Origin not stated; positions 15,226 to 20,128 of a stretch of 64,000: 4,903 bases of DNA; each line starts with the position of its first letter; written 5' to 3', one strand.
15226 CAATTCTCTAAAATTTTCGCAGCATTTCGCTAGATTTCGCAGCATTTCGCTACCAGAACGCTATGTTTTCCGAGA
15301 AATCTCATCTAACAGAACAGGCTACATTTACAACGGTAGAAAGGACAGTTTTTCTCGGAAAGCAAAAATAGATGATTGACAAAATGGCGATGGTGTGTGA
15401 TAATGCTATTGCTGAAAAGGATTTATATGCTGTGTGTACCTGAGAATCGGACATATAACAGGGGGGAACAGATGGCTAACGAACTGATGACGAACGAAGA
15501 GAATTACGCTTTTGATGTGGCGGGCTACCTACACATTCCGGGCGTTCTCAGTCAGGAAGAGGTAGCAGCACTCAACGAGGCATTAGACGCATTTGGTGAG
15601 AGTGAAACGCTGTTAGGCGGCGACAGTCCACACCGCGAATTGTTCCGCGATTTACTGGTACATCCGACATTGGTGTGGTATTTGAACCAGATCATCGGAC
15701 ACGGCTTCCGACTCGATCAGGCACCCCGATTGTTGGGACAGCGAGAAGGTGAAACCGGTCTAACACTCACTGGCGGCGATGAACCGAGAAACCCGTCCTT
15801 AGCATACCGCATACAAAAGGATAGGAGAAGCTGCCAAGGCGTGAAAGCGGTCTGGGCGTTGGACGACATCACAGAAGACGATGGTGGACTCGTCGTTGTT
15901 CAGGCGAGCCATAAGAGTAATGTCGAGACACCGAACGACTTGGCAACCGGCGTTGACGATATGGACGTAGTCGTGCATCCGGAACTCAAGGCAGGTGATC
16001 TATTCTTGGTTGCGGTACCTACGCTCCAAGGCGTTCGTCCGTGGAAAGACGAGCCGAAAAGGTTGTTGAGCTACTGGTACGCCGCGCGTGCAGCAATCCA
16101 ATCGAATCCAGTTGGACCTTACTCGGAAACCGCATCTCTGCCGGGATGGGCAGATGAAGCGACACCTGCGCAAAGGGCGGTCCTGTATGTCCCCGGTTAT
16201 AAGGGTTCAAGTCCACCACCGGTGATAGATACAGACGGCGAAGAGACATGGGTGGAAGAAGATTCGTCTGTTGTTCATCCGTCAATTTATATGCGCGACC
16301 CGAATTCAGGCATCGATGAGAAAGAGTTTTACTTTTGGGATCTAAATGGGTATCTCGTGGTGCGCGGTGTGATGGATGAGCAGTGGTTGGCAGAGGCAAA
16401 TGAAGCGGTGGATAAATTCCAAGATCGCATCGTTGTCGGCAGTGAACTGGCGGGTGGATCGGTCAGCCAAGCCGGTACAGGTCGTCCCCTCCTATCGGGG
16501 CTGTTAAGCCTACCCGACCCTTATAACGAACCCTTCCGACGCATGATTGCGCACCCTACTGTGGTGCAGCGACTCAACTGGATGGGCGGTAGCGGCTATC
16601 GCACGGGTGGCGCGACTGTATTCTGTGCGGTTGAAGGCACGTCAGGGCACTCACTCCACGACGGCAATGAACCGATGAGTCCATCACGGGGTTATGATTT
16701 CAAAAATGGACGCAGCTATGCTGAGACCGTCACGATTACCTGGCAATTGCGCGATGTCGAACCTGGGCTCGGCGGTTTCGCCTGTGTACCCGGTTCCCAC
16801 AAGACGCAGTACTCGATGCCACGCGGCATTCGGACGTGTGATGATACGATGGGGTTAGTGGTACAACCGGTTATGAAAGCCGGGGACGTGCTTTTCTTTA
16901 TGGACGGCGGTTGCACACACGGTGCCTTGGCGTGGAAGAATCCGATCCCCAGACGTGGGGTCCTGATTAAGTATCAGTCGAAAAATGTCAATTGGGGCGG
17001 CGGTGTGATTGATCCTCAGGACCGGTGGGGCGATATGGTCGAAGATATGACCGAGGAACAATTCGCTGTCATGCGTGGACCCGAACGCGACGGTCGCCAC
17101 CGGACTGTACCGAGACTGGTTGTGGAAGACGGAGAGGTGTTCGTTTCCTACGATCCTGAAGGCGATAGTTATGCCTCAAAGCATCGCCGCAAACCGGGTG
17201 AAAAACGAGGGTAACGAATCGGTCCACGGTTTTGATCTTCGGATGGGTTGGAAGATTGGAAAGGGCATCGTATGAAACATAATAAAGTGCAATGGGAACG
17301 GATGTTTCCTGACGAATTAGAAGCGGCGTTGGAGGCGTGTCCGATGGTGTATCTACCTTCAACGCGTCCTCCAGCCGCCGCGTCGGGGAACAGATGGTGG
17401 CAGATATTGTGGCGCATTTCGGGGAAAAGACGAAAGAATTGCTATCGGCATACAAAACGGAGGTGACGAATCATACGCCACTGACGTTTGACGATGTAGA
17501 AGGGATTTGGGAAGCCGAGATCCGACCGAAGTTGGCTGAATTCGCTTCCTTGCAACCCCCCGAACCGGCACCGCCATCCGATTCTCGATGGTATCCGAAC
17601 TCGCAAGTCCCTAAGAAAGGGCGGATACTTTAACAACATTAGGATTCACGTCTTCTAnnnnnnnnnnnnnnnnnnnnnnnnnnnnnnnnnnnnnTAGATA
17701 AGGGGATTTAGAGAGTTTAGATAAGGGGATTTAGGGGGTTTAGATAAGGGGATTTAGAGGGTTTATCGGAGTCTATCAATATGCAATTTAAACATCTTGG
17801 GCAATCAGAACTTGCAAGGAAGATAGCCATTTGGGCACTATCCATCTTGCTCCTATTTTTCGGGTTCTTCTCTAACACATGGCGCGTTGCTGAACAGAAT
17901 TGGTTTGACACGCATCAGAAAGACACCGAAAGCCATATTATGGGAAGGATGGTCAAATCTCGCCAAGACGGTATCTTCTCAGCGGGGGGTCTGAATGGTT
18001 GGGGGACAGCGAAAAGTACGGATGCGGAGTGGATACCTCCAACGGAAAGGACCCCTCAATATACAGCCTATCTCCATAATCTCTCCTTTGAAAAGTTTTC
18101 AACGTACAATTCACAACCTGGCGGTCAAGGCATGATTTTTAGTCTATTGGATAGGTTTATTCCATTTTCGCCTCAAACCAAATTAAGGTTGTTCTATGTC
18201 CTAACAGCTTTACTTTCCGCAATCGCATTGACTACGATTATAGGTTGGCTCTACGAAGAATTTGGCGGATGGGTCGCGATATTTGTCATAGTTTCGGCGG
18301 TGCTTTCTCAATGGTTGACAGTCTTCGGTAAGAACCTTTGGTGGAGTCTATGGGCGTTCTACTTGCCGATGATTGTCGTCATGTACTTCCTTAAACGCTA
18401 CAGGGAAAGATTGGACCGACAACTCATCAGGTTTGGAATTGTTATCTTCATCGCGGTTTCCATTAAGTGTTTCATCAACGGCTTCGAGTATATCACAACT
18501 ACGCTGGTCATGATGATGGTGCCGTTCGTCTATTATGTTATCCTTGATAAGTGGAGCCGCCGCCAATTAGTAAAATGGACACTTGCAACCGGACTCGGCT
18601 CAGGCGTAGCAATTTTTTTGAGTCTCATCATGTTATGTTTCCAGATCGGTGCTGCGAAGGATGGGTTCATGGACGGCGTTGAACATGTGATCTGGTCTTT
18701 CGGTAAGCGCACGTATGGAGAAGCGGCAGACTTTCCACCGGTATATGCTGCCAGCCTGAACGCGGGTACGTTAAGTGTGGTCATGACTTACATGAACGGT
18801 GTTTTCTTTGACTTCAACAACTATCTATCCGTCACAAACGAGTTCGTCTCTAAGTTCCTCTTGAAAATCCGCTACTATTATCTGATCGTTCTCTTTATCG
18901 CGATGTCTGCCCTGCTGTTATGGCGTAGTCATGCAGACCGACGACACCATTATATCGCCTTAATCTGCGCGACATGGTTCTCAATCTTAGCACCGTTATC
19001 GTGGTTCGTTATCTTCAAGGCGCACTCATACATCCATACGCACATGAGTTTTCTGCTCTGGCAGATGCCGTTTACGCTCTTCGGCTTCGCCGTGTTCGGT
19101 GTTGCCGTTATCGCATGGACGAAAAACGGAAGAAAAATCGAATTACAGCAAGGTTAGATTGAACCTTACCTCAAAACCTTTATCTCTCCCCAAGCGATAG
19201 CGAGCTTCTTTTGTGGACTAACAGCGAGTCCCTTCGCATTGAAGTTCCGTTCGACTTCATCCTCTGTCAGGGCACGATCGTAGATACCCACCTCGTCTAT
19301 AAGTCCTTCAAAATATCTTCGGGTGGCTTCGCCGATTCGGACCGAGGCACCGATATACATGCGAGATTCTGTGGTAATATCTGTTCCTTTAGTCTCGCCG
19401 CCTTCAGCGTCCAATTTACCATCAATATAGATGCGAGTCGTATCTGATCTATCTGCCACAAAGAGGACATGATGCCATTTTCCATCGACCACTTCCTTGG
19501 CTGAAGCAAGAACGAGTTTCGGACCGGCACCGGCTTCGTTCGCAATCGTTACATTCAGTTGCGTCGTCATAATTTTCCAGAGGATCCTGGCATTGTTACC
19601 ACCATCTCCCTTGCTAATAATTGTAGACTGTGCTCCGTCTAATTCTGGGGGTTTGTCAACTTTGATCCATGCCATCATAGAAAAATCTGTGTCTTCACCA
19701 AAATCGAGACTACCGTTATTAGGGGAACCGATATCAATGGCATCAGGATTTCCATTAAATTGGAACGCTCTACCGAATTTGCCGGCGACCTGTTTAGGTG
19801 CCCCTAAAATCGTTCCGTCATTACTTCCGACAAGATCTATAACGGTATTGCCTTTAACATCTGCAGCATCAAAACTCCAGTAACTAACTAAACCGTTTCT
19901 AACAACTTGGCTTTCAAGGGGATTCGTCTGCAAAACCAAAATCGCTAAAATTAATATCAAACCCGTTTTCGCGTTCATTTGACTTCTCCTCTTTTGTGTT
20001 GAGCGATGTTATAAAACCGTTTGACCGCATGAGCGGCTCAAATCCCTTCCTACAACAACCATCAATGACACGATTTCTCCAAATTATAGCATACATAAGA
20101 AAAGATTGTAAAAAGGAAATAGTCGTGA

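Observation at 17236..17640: Identical 29-bp heptad-repeat element upstream of clpP and of a doubtful ORF region at 17.2 kb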

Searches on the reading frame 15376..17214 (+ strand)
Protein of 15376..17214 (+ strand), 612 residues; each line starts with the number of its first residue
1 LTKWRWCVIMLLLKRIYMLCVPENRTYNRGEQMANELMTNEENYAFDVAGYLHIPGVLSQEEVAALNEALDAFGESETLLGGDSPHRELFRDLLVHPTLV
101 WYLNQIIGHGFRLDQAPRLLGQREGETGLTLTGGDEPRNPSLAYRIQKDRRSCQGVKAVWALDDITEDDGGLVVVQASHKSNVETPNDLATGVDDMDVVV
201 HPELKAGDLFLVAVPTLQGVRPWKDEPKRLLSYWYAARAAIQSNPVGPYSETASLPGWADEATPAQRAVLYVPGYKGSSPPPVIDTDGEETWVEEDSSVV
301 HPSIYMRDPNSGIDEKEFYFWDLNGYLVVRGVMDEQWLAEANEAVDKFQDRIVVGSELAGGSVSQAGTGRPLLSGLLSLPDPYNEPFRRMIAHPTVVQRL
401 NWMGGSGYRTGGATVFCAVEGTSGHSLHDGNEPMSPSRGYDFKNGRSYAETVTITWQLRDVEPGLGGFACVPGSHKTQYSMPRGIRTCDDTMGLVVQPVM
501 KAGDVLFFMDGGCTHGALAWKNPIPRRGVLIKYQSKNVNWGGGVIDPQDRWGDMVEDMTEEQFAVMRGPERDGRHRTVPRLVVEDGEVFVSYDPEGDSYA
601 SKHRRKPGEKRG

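Call 9: search_protein_families(library=pfam, proteins=[window:15376-17214:+], max_evalue=0.1)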
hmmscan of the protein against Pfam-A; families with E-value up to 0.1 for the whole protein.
window:15376-17214:+ (612 aa): 1 family
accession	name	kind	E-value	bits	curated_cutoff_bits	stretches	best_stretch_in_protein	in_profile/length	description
PF05721.19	PhyH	-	1.8e-22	81.1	22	3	321-528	1-213/213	Phytanoyl-CoA dioxygenase (PhyH)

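Call 44: find_encoding_contigs(protein=window:15472-17214:+, flank=6000, max_places=8)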
Protein window:15472-17214:+ (580 aa): no gene with exactly this product is on record in the collection.

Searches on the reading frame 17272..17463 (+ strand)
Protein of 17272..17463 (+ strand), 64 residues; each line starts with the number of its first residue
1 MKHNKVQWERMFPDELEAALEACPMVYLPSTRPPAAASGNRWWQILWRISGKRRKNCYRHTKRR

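Call 9: search_protein_families(library=pfam, proteins=[window:17272-17463:+], max_evalue=0.1)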
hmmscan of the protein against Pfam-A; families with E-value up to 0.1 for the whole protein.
seq(64 aa): 0 families

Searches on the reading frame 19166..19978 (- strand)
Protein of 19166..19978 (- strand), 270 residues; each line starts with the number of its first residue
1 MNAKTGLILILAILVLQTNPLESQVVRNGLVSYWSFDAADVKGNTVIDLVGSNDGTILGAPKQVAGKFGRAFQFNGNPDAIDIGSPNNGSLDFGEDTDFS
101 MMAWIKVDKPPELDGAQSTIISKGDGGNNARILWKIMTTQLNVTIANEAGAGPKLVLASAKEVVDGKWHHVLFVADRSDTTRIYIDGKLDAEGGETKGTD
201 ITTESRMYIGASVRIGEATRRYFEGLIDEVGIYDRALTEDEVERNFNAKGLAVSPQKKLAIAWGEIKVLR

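Call 45: find_encoding_contigs(protein=window:19166-19978:-, flank=6000, max_places=8)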
Protein window:19166-19978:- (270 aa): no gene with exactly this product is on record in the collection.
